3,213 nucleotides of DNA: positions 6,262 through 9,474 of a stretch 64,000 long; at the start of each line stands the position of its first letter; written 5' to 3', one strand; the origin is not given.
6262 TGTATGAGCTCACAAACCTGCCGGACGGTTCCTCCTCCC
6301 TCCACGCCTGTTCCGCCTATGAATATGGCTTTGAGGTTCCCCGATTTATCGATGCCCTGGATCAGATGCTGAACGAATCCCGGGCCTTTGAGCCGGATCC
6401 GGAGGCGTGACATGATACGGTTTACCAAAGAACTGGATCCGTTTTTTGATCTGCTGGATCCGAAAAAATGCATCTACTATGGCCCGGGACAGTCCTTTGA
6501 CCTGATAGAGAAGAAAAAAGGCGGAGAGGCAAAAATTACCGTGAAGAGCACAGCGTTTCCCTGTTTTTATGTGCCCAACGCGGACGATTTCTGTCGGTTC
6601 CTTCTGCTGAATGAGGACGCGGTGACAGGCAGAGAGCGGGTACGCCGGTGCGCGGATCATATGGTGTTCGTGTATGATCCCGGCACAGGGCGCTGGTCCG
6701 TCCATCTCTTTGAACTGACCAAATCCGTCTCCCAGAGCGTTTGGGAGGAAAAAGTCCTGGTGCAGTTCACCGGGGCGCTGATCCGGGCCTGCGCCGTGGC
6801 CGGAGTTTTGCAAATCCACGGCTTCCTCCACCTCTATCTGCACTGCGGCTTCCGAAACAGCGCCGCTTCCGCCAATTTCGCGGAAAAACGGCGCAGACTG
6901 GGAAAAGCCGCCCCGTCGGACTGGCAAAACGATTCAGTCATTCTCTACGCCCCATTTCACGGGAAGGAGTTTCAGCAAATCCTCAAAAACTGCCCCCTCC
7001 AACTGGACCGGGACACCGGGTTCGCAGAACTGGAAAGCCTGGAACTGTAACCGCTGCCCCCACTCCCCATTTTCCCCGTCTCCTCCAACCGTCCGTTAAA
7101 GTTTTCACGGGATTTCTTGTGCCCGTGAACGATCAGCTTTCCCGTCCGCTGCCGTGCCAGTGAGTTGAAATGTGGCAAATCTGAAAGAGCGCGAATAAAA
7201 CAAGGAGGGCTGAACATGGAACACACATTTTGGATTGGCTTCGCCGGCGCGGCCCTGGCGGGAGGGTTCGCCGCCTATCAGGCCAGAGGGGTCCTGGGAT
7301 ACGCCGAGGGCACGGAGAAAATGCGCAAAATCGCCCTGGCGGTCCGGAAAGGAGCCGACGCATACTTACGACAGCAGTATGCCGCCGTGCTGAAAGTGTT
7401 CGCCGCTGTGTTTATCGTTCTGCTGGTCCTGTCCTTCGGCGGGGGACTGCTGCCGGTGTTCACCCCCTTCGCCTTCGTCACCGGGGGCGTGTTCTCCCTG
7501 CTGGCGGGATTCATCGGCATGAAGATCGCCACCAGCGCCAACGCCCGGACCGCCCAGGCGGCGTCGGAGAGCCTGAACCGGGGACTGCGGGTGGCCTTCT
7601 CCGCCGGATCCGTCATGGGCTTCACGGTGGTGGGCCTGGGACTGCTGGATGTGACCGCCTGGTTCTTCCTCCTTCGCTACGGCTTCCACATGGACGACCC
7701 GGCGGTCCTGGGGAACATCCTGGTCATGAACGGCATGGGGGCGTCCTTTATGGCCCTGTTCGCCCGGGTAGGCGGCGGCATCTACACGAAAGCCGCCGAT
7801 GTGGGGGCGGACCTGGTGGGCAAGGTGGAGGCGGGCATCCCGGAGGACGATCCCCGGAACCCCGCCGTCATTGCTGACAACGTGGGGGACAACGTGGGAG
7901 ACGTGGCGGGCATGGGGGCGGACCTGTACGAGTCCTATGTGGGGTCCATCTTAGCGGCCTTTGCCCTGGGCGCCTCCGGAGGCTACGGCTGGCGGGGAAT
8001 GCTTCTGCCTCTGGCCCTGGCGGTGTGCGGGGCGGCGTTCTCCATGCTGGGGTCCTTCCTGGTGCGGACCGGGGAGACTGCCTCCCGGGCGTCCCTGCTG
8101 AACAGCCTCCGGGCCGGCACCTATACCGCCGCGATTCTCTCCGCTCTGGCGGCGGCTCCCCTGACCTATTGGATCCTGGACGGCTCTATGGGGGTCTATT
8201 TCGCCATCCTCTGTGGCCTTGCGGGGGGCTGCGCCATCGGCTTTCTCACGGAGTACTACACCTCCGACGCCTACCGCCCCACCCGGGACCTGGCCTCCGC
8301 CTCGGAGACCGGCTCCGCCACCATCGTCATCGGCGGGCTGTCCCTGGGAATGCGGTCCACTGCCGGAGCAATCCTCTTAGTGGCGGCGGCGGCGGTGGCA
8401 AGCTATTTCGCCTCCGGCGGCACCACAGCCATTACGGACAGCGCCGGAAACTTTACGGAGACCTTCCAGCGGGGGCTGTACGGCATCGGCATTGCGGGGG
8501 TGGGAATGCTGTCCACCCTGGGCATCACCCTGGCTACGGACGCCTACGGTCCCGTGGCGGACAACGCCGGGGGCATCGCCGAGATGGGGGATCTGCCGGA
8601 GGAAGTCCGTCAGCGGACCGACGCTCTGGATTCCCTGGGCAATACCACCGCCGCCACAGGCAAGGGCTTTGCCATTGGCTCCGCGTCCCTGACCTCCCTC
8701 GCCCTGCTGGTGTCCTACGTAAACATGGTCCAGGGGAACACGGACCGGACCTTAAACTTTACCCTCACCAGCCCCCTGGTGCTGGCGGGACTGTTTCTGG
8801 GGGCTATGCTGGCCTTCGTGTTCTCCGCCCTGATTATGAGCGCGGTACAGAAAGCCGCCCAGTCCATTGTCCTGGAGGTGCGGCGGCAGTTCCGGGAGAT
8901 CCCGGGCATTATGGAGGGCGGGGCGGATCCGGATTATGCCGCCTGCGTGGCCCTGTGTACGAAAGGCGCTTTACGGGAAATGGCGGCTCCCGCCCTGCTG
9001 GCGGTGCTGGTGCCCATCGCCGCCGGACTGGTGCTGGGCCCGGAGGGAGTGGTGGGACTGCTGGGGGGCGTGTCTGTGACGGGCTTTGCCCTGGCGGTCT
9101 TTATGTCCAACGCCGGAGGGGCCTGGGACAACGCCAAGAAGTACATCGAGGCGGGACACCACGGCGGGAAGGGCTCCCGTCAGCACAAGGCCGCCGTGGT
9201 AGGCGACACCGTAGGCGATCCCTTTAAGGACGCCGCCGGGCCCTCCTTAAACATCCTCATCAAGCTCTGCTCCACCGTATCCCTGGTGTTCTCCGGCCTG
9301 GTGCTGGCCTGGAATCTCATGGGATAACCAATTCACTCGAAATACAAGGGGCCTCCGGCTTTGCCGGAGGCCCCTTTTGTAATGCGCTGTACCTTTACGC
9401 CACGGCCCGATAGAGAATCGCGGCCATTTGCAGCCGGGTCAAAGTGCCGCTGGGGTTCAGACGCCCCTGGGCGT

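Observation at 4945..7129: Low-GC two-gene cassette: ABC/OLD-type ATPase plus an unknown coupled partner (candidate unclassified phage-defence system)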

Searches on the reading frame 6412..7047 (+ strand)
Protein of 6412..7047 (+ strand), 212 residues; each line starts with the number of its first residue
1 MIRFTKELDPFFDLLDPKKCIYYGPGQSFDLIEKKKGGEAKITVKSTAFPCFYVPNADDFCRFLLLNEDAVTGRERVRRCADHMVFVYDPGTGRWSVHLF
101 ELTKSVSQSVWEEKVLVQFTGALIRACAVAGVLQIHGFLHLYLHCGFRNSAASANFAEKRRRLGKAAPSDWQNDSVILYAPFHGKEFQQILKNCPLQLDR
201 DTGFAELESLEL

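Call 6: search_protein_families(library=pfam, proteins=[window:6412-7047:+], max_evalue=1)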
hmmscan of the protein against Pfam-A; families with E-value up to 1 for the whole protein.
window:6412-7047:+ (212 aa): 0 families

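Call 7: search_protein_families(library=padloc, proteins=[window:6412-7047:+], max_evalue=1)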
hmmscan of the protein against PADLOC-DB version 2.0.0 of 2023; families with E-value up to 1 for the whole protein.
window:6412-7047:+ (212 aa): 0 families

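Call 8: search_protein_families(library=ncbifam, proteins=[window:6412-7047:+], max_evalue=1)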
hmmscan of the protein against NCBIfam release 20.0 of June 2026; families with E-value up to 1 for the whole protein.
window:6412-7047:+ (212 aa): 1 family
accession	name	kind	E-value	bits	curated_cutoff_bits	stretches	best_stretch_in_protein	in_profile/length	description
NF004856.0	PRK06209.1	equivalog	0.045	12.2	486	1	70-119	136-181/450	glutamate-1-semialdehyde 2,1-aminomutase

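Call 10: search_protein_families(library=phrogs, proteins=[window:6412-7047:+], max_evalue=1)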
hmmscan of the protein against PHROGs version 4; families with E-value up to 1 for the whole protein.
window:6412-7047:+ (212 aa): 0 families

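Call 12: find_homologous_proteins(query=window:6412-7047:+, max_evalue=0.001)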
Query window:6412-7047:+ (212 aa): 2 proteins with E <= 0.001 among 75 candidates.
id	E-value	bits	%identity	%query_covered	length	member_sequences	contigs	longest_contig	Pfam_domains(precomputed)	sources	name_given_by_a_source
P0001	4.9e-143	492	100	100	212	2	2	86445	-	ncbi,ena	-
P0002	7.0e-65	236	49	100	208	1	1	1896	-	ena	-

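Call 16: find_encoding_contigs(protein=P0002, flank=10000)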
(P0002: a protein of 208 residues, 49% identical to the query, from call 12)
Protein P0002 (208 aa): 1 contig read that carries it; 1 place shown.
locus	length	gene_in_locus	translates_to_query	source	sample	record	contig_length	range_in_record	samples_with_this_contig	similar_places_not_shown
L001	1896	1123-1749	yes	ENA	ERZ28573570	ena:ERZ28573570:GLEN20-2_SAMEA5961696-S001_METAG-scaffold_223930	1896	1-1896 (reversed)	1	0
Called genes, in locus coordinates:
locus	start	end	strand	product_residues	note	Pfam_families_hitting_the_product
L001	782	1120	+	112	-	-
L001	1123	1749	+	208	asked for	-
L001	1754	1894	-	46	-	?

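Call 17: find_encoding_contigs(protein=P0001, flank=10000)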
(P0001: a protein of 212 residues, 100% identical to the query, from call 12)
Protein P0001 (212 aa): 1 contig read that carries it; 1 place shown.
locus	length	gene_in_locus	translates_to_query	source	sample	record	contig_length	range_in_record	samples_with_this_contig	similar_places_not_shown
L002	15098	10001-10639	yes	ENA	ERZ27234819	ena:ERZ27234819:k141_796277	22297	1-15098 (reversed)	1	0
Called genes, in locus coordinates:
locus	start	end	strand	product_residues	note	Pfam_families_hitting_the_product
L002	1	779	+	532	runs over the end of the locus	PF00496:SBP_bac_5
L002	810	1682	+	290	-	PF00528:BPD_transp_1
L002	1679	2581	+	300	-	PF12911:OppC_N (weak), PF00528:BPD_transp_1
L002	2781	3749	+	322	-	PF00005:ABC_tran, PF13304:AAA_21 (weak), PF08352:oligo_HPY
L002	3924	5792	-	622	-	PF00563:EAL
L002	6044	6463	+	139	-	-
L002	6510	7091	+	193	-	PF03167:UDG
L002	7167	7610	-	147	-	PF22381:Staph_reg_Sar_Rot, PF01047:MarR, PF12802:MarR_2, PF13463:HTH_27 (weak)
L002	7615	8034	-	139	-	PF12641:Flavodoxin_3 (weak), PF12724:Flavodoxin_5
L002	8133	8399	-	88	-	PF12637:TSCPD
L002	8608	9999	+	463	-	PF13175:AAA_15, PF13304:AAA_21, PF13175:AAA_15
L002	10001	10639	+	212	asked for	-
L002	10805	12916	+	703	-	PF03030:H_PPase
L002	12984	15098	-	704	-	?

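Call 25: search_protein_representatives(alignment_id=A1)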
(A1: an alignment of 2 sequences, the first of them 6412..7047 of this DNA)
Query: 2 sequences, 212 profile positions. Proteins with E-value up to 0.001 (for the whole library): 148; up to 1e-10: 24; up to 1e-30: 10. The best 148 are listed.
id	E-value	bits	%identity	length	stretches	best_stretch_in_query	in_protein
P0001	5.4e-127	437.5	-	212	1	1-212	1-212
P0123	5.1e-43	163.1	-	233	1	2-199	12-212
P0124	4.0e-42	160.2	-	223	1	2-201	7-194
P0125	9.7e-42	158.9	-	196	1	1-211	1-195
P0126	2.8e-41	157.4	-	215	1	2-208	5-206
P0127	3.5e-35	137.5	-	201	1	1-210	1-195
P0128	3.5e-35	137.5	-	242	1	7-199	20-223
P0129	8.9e-35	136.2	-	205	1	1-201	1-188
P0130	8.4e-33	129.7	-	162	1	3-154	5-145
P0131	5.2e-32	127.1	-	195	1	1-204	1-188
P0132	2.9e-30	121.4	-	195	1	1-206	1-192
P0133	9.1e-30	119.8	-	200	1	4-203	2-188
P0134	5.0e-27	110.9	-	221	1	2-206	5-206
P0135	6.8e-27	110.4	-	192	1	12-208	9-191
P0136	9.7e-27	109.9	-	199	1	3-135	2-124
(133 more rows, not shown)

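Call 28: search_protein_families(library=padloc, alignment_id=A2, max_evalue=0.01)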
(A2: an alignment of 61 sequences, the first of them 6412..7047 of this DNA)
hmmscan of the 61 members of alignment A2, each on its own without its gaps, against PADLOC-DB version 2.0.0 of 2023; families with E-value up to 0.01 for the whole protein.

A. member 1, window:6412-7047:+ (212 aa): 0 families

B. families by the number of members that match (of 61 scanned): 7 families
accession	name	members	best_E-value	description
PDLC04668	PDC-M47B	3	0.0024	-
PDLC04841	PDC-S04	1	0.00033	-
PDLC00833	E1-E2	1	0.0016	E1-E2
PDLC04842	PDC-S04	1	0.0029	-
PDLC03674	HEase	1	0.0035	homing endonuclease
PDLC04665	PDC-M47B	1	0.0055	-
PDLC00148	GajB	1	0.0057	UrvD helicase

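Call 30: search_protein_families(library=pfam, alignment_id=A2, max_evalue=0.01)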
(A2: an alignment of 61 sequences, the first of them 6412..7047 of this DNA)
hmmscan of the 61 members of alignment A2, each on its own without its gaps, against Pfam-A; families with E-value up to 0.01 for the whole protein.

A. member 1, window:6412-7047:+ (212 aa): 0 families

B. families by the number of members that match (of 61 scanned): 0 families

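Call 43: predict_structure(alignment_id=A2)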
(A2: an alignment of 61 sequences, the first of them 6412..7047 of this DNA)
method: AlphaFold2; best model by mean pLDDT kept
length: 212 residues; sequences in the alignment: 61
mean_pLDDT: 91.2   pTM: 0.88
mean pLDDT of the five models: 91.2, 90.8, 90.2, 89.6, 89.4
residues with pLDDT >= 90: 156; 70-90: 45; 50-70: 11; < 50: 0
segments of 3 or more residues with pLDDT < 50: none
pLDDT, mean of each block of 10 residues (from residue 1): 95 96 98 91 97 95 73 76 98 98 95 95 94 95 97 78 88 88 75 96 97 94
secondary structure, 60 per line:
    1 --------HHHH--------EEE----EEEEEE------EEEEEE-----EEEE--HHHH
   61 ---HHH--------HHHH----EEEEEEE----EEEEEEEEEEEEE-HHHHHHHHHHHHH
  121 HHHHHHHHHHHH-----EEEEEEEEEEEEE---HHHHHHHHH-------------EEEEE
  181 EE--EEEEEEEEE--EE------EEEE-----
elements in order: H9-12 E21-23 E28-33 E40-45 E51-54 H57-60 H75-78 E83-89 E94-106 H108-132 E138-150 H154-162 E176-182 E185-193 E204-207

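Call 47: fold_search(model_id=the predicted structure, library=pdb)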
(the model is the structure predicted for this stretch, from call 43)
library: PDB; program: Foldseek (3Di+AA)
matches with E <= 10: 294; with E <= 0.001: 0
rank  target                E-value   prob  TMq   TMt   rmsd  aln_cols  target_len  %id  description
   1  8em1_B                1.6e-02  0.35  0.17  0.09  13.9       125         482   20  Type IIS Restriction Endonuclease PaqCI, DNA Unbound (released 2023-03-22)
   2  8em1_A                3.7e-02  0.25  0.17  0.09  13.9       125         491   19  Type IIS Restriction Endonuclease PaqCI, DNA Unbound (released 2023-03-22)
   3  8epx_A                7.1e-02  0.23  0.22  0.12  13.3       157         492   11  Type IIS Restriction Endonuclease PaqCI, DNA bound (released 2023-03-22)
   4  2vld_B                1.2e-01  0.08  0.17  0.16  25.1       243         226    8  crystal structure of a repair endonuclease from Pyrococcus abyssi (released 2009-05-19)
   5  5ms2_A                1.3e-01  0.20  0.17  0.10   8.7        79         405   15  Crystal structure of the Legionella pneumophila effector protein RavZ in complex with human LC3B (released 2017-04-19)
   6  5gke_A                1.9e-01  0.06  0.15  0.14  23.3       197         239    9  Structure of EndoMS-dsDNA1 complex (released 2016-11-02)
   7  2vld_A                2.1e-01  0.07  0.17  0.16  24.6       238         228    8  crystal structure of a repair endonuclease from Pyrococcus abyssi (released 2009-05-19)
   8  7y5y_A                3.9e-01  0.06  0.17  0.20  18.7       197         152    6  X-ray Structure of Stay-Green (SGR) from Anaerolineae bacterium. (released 2022-10-19)
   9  5gkj_B                3.9e-01  0.05  0.16  0.15  24.6       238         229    9  Structure of EndoMS in apo form (released 2016-11-02)
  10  5i6h_A                4.4e-01  0.10  0.21  0.05  13.3       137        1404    9  Crystal structure of CD-CT domains of Chaetomium thermophilum acetyl-CoA carboxylase (released 2016-04-20)
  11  5cqc                  4.4e-01  0.09  0.23  0.16  16.3       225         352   12  Crystal structure of the legionella pneumophila effector protein RavZ (released 2015-09-09)
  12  4xiw_A                4.4e-01  0.04  0.13  0.12  12.7       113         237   12  Carbonic anhydrase Cah3 from Chlamydomonas reinhardtii in complex with acetazolamide (released 2015-02-11)
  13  2c4k_A                5.3e-01  0.08  0.10  0.07  10.9        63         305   11  Crystal structure of human phosphoribosylpyrophosphate synthetase- associated protein 39 (PAP39) (released 2005-10-24)
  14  6t3e_B                5.3e-01  0.04  0.16  0.12  15.9       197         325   11  Structure of Thermococcus litoralis Delta(1)-pyrroline-2-carboxylate reductase in complex with NADH and L-proline (released 2020-05-13)
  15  3spy_A                5.6e-01  0.04  0.12  0.04  19.3       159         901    8  RB69 DNA Polymerase(L415A/L561A/S565G/Y567A) Ternary Complex with dUpCpp Opposite dA (released 2011-10-12)
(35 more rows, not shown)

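Call 62: search_dna_similar(query=window:6412-7047:+, collection=phages, mode=protein, max_evalue=0.001)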
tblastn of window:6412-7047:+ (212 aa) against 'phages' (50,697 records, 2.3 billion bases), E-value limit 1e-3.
No match.

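Call 63: search_dna_similar(query=window:6412-7047:+, collection=plasmids, mode=protein, max_evalue=0.001)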
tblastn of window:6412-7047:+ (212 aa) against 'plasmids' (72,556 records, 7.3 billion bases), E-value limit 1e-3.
No match.

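Call 81: fold_search(model_id=the predicted structure, library=viral)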
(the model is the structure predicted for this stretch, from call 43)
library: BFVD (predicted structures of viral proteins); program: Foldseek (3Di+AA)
matches with E <= 10: 474; with E <= 0.001: 0
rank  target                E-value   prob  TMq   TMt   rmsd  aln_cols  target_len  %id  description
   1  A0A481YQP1            3.4e-03  0.94  0.26  0.23  16.8       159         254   13  Uncharacterized protein [Marseillevirus LCMAC101]
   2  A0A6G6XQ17            1.8e-02  0.23  0.19  0.15  16.6       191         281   12  (no name in the UniProt tables at hand)
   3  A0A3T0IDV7            2.1e-02  0.30  0.22  0.07  14.9       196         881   11  (no name in the UniProt tables at hand)
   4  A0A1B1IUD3            2.2e-02  0.08  0.11  0.11  21.8       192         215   11  (no name in the UniProt tables at hand)
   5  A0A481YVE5            2.5e-02  0.90  0.26  0.28   7.9        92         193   16  Uncharacterized protein [Marseillevirus LCMAC102]
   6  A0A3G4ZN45            2.5e-02  0.20  0.16  0.19  17.4       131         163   12  Uncharacterized protein [Terrestrivirus sp.]
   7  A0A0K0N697            3.2e-02  0.16  0.15  0.09  19.8       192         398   10  PD-(D/E)XK endonuclease-like domain-containing protein [Tsukamurella phage TIN4]
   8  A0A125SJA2            5.9e-02  0.35  0.20  0.15  13.5       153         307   10  (no name in the UniProt tables at hand)
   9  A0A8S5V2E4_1          8.0e-02  0.10  0.20  0.06  17.1       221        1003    8  Uncharacterized protein [CrAss-like virus sp. ctelJ1]
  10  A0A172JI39            1.1e-01  0.08  0.17  0.08  18.8       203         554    6  DNA-directed DNA polymerase [Bacillus phage AR9]
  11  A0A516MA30            1.4e-01  0.11  0.18  0.15  15.3       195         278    8  (no name in the UniProt tables at hand)
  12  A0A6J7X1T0            1.6e-01  0.14  0.20  0.25  11.2       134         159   11  Uncharacterized protein [uncultured Caudovirales phage]
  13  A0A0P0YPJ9            1.6e-01  0.38  0.23  0.11   5.3        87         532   13  (no name in the UniProt tables at hand)
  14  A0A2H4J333            1.8e-01  0.20  0.26  0.28  13.8       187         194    9  Uncharacterized protein [uncultured Caudovirales phage]
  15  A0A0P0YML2            2.0e-01  0.33  0.28  0.11   9.3       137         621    9  (no name in the UniProt tables at hand)
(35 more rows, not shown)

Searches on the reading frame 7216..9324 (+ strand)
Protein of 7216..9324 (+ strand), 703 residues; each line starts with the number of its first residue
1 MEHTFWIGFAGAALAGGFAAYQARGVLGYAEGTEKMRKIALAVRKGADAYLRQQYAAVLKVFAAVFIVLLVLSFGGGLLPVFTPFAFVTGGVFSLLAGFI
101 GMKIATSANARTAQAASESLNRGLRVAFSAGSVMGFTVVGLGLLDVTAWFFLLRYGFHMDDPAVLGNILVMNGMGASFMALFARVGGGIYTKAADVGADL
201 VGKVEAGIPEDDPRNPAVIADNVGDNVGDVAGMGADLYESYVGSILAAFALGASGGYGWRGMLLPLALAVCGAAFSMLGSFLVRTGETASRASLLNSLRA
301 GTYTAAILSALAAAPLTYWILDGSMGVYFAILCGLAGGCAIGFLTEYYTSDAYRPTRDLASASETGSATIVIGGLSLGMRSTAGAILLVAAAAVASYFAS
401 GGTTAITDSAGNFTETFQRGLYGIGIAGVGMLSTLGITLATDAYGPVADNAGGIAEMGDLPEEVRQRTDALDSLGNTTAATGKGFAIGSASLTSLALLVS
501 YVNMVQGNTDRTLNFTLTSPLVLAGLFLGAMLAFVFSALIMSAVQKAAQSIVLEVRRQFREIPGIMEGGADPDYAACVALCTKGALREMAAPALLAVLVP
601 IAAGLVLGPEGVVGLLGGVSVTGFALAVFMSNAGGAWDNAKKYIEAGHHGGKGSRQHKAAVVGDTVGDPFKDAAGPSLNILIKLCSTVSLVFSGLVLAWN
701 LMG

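Call 14: search_protein_families(library=pfam, proteins=[window:7216-9324:+], max_evalue=0.00001)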
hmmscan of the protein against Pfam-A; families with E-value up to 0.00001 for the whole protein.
window:7216-9324:+ (703 aa): 1 family
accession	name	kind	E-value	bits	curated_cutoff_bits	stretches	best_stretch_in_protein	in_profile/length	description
PF03030.21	H_PPase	-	5.3e-259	861.7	29.7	1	17-692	5-645/645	Inorganic H+ pyrophosphatase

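Call 52: list_cluster_members(proteins=[P0003, P0001, window:7216-9324:+])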
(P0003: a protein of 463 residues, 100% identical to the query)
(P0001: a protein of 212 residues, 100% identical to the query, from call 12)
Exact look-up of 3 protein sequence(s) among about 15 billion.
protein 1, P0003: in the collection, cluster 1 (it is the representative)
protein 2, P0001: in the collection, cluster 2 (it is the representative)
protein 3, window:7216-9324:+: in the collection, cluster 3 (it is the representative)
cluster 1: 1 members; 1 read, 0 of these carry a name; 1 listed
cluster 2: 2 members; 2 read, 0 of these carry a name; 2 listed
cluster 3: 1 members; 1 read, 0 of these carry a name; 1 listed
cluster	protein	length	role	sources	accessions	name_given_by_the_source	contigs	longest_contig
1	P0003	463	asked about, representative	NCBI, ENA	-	-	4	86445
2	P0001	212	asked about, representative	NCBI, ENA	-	-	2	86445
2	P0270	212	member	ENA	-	-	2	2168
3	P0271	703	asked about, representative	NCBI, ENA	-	-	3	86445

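Call 78: find_related_loci(query=window:7216-9324:+, collection=metagenome_contigs, flank=6000)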
Query window:7216-9324:+ (703 aa) in metagenome_contigs; peptide patterns used: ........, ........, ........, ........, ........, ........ (x = any residue, [..] = any of these).
600 stretches matched a pattern (row limit reached: there are more); 600 encode a relative of the query (tblastn E <= 1e-3); the best 80 are kept; 80 distinct loci.
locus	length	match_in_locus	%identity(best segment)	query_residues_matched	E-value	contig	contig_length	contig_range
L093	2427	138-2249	76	1-702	0e+0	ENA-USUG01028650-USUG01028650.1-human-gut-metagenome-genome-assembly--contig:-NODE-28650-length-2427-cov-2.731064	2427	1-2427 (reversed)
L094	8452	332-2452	75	1-702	0e+0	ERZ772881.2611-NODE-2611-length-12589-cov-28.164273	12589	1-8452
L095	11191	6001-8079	66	1-701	0e+0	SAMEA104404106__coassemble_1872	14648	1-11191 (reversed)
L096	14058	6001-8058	61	1-701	0e+0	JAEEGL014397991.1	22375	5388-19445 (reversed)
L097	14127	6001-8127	60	1-702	0e+0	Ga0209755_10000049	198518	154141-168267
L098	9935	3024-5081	63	9-702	0e+0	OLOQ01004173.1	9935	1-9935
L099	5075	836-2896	63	9-701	0e+0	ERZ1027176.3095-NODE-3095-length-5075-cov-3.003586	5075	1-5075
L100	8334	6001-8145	61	1-702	0e+0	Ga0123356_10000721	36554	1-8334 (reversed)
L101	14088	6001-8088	62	1-702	0e+0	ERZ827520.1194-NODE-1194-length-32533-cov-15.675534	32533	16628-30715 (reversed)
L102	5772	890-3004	60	1-701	0e+0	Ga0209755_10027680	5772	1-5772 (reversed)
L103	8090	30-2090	62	11-701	0e+0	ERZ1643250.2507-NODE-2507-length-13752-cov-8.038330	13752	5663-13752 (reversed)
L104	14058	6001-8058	62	9-702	0e+0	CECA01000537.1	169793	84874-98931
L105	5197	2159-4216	62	9-702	0e+0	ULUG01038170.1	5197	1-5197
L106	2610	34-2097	62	9-703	0e+0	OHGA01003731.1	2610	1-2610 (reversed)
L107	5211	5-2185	56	1-702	0e+0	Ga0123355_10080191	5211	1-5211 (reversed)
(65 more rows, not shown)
